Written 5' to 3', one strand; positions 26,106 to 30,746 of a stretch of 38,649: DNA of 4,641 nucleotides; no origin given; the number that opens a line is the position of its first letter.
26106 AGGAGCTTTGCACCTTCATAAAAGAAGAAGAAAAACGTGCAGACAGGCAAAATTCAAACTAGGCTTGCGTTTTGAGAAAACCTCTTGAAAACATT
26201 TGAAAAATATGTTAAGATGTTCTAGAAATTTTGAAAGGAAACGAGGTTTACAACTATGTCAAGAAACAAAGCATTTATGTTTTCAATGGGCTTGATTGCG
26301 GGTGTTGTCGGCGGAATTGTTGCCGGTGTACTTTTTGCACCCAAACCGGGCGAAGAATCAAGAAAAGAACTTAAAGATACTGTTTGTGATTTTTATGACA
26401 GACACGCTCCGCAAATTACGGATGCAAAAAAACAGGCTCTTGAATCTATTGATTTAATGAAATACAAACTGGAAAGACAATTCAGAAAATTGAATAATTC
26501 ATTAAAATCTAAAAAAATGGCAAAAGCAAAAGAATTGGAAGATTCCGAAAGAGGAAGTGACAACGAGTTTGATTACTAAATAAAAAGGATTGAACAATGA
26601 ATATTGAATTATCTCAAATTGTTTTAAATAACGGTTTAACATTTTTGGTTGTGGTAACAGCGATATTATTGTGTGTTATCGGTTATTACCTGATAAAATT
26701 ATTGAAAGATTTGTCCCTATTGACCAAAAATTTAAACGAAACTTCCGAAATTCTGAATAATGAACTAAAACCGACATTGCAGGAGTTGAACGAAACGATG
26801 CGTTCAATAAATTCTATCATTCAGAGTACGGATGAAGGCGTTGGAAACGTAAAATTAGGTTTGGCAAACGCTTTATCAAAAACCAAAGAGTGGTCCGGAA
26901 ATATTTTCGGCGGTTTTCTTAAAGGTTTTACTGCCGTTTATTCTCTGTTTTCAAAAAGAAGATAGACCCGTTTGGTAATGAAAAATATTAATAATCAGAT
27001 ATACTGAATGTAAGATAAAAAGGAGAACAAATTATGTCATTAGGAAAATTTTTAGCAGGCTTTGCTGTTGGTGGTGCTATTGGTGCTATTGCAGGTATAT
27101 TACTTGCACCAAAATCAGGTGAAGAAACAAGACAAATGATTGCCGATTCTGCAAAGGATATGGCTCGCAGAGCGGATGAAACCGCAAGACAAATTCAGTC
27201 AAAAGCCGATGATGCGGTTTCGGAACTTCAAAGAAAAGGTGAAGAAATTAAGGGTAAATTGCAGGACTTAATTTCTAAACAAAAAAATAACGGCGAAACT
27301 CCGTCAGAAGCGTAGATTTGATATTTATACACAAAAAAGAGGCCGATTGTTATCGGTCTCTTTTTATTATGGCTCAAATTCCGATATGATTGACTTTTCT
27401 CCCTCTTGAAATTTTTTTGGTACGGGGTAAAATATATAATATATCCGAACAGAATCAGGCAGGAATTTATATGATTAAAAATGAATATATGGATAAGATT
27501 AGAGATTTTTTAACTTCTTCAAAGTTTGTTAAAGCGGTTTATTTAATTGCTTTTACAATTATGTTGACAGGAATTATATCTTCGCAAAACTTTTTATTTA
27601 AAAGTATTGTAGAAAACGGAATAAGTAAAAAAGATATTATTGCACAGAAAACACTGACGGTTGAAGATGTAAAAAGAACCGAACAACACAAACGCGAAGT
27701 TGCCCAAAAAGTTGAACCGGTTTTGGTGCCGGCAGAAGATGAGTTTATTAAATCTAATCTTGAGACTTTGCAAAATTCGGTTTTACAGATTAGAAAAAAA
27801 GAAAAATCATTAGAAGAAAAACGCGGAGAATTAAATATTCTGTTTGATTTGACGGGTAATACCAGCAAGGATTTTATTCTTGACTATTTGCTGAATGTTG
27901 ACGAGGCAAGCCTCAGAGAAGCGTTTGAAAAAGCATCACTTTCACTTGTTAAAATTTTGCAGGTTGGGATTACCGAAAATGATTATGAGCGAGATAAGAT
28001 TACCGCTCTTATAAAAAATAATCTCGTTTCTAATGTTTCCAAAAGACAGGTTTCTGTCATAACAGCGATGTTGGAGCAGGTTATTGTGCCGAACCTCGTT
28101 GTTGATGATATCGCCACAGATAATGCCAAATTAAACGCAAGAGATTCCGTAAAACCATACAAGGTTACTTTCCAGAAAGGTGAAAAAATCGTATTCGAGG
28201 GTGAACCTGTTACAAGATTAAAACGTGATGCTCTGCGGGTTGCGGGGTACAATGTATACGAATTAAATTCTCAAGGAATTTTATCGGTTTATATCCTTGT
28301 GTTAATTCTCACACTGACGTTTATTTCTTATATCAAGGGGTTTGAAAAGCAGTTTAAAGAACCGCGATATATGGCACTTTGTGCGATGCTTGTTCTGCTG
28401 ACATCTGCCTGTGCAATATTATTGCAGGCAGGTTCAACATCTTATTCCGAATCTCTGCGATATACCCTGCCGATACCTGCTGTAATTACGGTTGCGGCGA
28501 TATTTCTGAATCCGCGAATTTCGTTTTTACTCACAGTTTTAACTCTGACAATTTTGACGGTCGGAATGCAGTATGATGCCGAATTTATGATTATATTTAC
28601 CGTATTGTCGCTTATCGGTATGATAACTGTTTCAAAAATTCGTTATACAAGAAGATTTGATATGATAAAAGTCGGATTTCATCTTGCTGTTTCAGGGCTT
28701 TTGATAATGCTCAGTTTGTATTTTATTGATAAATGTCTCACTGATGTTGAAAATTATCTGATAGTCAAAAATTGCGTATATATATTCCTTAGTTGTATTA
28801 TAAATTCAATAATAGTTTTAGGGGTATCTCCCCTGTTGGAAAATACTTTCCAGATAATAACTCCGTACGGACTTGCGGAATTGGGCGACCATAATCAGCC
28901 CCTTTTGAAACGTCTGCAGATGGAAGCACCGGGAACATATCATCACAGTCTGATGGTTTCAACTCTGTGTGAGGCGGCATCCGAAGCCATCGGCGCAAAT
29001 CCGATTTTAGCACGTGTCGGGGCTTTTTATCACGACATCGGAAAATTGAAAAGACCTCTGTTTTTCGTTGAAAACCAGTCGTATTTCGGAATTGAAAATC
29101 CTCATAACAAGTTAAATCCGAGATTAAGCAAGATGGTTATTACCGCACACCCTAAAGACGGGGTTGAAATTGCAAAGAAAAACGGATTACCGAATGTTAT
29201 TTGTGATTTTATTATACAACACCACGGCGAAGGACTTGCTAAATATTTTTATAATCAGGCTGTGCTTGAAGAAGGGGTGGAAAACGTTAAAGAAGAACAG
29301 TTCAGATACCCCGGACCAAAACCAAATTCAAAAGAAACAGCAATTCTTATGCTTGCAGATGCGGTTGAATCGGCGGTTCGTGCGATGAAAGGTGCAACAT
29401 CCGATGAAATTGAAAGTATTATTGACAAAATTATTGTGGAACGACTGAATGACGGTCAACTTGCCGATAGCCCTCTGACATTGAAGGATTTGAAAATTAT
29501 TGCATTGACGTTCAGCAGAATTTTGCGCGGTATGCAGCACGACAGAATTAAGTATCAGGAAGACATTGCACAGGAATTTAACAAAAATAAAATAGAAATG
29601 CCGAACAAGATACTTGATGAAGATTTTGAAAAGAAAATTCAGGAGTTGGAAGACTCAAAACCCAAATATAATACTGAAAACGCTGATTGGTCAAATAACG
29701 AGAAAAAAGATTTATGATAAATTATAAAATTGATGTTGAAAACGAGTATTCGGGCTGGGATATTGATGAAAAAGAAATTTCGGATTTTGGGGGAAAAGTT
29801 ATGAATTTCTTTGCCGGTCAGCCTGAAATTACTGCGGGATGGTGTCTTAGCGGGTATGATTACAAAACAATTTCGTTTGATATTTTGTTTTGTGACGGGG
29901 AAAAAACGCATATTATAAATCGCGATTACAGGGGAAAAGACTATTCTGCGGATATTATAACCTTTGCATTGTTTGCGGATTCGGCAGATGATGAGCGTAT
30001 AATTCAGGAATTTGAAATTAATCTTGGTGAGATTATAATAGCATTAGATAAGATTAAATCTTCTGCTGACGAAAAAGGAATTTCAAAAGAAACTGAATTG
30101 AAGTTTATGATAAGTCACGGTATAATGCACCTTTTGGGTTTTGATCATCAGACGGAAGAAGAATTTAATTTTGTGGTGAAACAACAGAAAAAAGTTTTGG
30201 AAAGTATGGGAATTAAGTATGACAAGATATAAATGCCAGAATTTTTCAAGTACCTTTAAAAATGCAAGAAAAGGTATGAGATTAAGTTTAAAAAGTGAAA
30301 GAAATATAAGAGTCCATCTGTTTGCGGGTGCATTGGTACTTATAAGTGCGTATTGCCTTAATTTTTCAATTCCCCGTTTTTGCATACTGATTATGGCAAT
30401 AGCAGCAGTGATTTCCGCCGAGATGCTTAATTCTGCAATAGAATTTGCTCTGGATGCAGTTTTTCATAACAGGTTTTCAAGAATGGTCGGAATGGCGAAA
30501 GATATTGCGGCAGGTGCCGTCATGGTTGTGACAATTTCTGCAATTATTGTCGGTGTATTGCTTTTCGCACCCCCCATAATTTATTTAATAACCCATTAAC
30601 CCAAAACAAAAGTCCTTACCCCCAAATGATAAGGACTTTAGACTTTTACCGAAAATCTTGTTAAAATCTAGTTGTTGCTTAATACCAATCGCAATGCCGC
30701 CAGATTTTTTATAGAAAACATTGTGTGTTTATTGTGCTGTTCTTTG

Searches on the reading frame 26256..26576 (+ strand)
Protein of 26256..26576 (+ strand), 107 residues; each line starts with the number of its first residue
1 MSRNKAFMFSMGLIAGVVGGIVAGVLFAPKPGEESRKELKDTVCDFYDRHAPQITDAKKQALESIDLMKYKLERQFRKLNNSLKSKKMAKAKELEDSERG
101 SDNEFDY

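Call 18: search_protein_families(library=pfam, proteins=[window:26256-26576:+], max_evalue=0.00001)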
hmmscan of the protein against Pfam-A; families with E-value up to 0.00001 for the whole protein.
window:26256-26576:+ (107 aa): 1 family
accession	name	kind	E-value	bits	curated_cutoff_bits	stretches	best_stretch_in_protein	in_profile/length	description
PF12732.12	YtxH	-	3.8e-11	43.7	37.5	1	11-84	2-60/71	YtxH-like protein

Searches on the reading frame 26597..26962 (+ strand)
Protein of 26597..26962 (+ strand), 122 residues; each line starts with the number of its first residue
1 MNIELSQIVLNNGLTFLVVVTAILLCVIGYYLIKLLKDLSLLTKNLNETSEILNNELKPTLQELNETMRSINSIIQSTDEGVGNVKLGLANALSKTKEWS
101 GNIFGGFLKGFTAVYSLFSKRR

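Call 18: search_protein_families(library=pfam, proteins=[window:26597-26962:+], max_evalue=0.00001)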
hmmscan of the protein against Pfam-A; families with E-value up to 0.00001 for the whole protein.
window:26597-26962:+ (122 aa): 1 family
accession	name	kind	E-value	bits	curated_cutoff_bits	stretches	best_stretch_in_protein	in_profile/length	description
PF06103.16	DUF948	-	4.3e-08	33.7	37.2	1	19-86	4-71/89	Bacterial protein of unknown function (DUF948)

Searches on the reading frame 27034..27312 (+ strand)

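Call 18: search_protein_families(library=pfam, proteins=[window:27034-27312:+], max_evalue=0.00001)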
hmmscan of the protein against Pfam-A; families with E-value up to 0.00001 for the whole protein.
window:27034-27312:+ (93 aa): 1 family
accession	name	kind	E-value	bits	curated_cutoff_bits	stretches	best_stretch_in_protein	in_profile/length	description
PF12732.12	YtxH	-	9.1e-21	74.5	37.5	1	7-76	1-70/71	YtxH-like protein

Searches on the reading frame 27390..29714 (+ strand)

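Call 18: search_protein_families(library=pfam, proteins=[window:27390-29714:+], max_evalue=0.00001)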
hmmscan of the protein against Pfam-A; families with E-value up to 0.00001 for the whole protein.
window:27390-29714:+ (775 aa): 3 families
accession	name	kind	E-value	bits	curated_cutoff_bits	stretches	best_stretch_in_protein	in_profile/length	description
PF07697.16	7TMR-HDED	-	2e-31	110.1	27.6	1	78-283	5-218/224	7TM-HD extracellular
PF07698.17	7TM-7TMR_HD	-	1.5e-22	80.9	29.4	1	296-491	3-190/190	7TM receptor with intracellular HD hydrolase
PF01966.28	HD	-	4.3e-17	62.9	22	1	516-660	1-114/116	HD domain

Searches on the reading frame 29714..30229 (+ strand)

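Call 18: search_protein_families(library=pfam, proteins=[window:29714-30229:+], max_evalue=0.00001)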
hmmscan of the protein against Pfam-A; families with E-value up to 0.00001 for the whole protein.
window:29714-30229:+ (172 aa): 1 family
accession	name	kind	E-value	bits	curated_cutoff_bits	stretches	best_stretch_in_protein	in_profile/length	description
PF02130.23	YbeY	-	8.5e-28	97.2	25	1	52-164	27-128/129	Endoribonuclease YbeY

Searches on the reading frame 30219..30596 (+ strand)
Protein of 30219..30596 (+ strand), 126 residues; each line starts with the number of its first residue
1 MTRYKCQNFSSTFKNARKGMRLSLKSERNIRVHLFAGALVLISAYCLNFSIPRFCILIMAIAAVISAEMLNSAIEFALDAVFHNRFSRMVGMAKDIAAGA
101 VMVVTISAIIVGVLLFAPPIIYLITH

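Call 18: search_protein_families(library=pfam, proteins=[window:30219-30596:+], max_evalue=0.00001)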
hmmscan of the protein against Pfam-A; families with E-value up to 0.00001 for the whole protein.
window:30219-30596:+ (126 aa): 1 family
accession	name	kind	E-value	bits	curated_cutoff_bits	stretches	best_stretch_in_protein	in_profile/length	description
PF01219.24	DAGK_prokar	-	1.1e-26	93.1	22.3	1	15-116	2-102/102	Prokaryotic diacylglycerol kinase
